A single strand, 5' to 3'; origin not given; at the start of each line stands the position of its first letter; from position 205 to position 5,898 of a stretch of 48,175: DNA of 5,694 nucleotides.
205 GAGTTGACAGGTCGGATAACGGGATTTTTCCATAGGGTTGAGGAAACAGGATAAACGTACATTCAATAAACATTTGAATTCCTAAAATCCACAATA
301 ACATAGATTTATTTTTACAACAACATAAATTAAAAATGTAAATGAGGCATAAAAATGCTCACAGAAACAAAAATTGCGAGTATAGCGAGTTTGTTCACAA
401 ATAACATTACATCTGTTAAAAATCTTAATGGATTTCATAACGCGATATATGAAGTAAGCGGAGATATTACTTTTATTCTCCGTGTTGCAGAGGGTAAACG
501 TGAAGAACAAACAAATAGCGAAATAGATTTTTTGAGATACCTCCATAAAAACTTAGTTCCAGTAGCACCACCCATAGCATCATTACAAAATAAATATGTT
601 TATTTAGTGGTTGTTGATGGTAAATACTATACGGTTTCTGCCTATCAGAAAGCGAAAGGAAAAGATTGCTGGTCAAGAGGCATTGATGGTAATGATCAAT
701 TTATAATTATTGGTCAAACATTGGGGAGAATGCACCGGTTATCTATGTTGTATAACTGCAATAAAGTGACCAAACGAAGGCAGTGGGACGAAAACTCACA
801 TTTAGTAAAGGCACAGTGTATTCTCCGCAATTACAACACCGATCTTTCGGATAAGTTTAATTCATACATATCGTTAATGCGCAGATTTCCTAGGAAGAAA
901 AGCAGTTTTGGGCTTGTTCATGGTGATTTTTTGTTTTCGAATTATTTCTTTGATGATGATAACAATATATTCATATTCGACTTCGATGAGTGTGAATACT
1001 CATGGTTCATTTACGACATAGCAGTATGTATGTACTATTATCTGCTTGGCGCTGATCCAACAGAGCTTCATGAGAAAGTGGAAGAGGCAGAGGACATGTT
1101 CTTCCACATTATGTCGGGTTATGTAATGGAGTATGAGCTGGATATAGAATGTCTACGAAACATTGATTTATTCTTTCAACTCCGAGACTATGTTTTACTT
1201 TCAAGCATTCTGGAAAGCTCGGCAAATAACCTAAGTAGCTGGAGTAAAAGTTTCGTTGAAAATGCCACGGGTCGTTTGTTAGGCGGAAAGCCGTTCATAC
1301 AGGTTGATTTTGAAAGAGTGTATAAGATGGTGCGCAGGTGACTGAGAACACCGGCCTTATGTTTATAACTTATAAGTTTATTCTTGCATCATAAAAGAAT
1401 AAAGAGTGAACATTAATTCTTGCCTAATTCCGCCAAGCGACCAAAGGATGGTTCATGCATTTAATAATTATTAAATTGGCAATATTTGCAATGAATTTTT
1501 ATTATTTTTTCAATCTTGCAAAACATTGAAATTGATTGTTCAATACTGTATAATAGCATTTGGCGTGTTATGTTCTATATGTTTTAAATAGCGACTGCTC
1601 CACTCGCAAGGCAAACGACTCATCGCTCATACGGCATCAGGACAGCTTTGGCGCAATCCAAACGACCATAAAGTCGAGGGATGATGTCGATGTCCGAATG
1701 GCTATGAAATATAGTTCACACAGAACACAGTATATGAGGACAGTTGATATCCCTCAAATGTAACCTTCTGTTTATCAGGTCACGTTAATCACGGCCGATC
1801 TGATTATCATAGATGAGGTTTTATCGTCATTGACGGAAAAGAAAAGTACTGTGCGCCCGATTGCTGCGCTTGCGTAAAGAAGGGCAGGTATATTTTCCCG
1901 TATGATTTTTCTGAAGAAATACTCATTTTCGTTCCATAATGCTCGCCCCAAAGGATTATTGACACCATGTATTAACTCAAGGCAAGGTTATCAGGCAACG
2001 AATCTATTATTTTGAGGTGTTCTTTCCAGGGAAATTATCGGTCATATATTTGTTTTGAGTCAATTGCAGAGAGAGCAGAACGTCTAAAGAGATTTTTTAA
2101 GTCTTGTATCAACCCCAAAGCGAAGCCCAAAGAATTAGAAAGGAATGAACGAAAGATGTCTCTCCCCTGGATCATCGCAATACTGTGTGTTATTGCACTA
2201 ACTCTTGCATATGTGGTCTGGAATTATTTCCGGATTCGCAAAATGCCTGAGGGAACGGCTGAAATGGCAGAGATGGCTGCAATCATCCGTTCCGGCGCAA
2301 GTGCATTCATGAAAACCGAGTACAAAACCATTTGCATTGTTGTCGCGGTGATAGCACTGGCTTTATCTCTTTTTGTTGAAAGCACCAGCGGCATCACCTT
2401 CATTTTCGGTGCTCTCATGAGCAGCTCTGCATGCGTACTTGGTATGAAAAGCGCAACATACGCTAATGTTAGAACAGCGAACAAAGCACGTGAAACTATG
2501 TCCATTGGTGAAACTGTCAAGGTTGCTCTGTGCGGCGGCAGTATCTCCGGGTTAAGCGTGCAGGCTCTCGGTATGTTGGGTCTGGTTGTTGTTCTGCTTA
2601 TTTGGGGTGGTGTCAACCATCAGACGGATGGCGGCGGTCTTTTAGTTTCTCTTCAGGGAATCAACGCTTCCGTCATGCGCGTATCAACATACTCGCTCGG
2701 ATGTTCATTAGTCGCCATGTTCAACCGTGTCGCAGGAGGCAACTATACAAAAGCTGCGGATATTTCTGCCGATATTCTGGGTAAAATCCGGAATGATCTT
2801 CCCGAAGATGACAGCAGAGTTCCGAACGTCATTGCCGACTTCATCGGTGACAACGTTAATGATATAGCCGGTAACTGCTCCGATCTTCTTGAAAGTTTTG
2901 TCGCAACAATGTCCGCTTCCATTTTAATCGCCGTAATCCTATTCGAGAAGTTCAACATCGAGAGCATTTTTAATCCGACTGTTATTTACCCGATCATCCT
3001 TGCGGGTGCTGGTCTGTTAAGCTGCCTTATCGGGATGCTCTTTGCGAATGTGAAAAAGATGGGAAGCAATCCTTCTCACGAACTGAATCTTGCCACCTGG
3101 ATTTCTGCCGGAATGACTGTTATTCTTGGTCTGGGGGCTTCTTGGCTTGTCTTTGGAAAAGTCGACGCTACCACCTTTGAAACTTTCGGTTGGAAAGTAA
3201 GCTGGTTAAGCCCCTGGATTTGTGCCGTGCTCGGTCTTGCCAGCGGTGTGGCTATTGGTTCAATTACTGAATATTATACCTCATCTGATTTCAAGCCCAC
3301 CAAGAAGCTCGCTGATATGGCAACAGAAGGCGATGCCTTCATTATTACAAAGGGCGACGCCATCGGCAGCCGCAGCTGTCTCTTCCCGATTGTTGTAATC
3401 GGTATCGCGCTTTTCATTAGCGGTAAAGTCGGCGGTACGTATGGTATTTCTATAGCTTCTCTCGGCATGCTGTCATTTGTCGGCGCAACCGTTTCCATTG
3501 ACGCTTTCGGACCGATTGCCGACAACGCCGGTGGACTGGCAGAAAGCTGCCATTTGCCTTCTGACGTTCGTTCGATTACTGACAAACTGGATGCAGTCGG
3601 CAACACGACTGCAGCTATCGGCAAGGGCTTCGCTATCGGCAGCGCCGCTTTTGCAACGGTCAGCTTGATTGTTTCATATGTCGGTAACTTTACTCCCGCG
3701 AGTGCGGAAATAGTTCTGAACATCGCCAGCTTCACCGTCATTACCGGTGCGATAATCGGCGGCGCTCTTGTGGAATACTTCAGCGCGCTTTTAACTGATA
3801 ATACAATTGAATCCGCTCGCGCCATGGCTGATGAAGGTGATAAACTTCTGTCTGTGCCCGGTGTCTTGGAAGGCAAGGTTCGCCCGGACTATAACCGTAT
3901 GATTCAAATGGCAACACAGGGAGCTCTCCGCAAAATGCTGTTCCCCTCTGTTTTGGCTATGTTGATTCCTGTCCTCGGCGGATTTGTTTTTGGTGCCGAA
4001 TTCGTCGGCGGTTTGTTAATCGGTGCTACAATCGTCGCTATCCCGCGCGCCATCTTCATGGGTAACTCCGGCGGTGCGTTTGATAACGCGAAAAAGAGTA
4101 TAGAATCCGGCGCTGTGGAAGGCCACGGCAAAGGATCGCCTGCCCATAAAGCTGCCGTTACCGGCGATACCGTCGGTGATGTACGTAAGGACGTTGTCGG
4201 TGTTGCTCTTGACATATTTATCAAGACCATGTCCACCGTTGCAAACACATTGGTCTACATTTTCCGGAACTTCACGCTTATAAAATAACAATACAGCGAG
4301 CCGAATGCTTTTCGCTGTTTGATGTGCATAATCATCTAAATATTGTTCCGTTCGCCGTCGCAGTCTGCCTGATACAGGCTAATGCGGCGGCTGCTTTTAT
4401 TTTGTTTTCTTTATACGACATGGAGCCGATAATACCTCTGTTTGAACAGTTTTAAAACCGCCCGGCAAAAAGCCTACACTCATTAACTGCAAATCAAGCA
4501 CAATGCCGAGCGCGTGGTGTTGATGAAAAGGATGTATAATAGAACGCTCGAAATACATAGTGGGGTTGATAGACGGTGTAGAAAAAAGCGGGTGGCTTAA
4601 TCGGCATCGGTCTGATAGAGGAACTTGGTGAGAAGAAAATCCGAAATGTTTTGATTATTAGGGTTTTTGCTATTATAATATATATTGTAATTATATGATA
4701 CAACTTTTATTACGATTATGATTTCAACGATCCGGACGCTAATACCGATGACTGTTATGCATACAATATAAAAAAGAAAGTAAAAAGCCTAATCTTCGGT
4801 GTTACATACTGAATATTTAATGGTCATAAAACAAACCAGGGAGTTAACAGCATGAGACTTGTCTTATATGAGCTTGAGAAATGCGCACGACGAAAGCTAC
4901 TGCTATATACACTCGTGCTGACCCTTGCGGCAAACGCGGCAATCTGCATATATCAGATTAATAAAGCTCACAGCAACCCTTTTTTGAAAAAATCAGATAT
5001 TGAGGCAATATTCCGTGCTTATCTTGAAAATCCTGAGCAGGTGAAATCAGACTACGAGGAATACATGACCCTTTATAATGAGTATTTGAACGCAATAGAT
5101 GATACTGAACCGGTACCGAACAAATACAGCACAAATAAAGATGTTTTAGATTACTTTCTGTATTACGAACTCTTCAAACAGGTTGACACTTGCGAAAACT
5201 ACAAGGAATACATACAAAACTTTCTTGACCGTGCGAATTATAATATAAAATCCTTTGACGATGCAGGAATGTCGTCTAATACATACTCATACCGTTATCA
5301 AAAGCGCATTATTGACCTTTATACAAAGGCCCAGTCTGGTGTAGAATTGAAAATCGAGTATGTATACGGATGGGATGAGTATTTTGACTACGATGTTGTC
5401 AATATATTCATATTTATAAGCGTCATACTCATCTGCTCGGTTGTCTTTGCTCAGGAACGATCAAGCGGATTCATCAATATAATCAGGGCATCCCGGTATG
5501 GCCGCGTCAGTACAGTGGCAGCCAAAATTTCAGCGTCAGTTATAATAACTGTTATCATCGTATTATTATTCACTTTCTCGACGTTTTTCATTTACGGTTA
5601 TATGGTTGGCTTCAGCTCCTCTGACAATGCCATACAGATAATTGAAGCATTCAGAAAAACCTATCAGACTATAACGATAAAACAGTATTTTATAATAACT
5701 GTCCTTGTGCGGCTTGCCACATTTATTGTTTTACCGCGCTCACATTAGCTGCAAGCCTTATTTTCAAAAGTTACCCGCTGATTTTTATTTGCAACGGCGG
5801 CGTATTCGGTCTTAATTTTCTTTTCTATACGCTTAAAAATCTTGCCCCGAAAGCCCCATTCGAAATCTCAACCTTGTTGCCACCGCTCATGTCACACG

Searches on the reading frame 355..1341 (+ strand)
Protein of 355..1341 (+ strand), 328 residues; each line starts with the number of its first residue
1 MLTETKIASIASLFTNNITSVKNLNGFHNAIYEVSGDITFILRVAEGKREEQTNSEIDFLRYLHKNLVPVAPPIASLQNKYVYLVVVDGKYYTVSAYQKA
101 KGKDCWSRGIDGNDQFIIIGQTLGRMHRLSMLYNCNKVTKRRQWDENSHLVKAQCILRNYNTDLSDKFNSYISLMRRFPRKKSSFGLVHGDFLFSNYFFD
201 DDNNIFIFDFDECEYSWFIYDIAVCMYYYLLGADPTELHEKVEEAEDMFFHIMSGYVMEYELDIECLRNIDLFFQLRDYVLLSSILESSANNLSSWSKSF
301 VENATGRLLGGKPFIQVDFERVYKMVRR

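Call 40: search_protein_families(library=pfam, proteins=[window:355-1341:+])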
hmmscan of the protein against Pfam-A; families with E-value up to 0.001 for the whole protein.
window:355-1341:+ (328 aa): 2 families
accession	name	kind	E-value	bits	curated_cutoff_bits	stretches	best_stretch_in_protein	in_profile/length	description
PF01636.29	APH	-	1.1e-20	74.8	23.2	1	25-239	7-223/239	Phosphotransferase enzyme family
PF01633.27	Choline_kinase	-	0.00041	20.2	29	1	116-225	89-203/300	Choline/ethanolamine kinase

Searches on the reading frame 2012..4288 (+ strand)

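Call 40: search_protein_families(library=pfam, proteins=[window:2012-4288:+])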
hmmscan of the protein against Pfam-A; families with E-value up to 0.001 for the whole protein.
window:2012-4288:+ (758 aa): 1 family
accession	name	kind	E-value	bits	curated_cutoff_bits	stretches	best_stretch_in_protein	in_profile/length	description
PF03030.21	H_PPase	-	2.6e-193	644.7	29.7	1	63-744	2-642/645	Inorganic H+ pyrophosphatase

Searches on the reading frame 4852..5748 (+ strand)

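Call 40: search_protein_families(library=pfam, proteins=[window:4852-5748:+])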
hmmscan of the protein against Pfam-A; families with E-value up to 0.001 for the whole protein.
window:4852-5748:+ (298 aa): 2 families
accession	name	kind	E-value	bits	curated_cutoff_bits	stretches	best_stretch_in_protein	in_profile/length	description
PF12698.13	ABC2_membrane_3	-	3.7e-06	26.7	31.6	1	67-293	78-254/347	ABC-2 family transporter protein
PF12730.13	ABC2_membrane_4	-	2e-05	25.1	27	1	172-290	47-160/179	ABC-2 family transporter protein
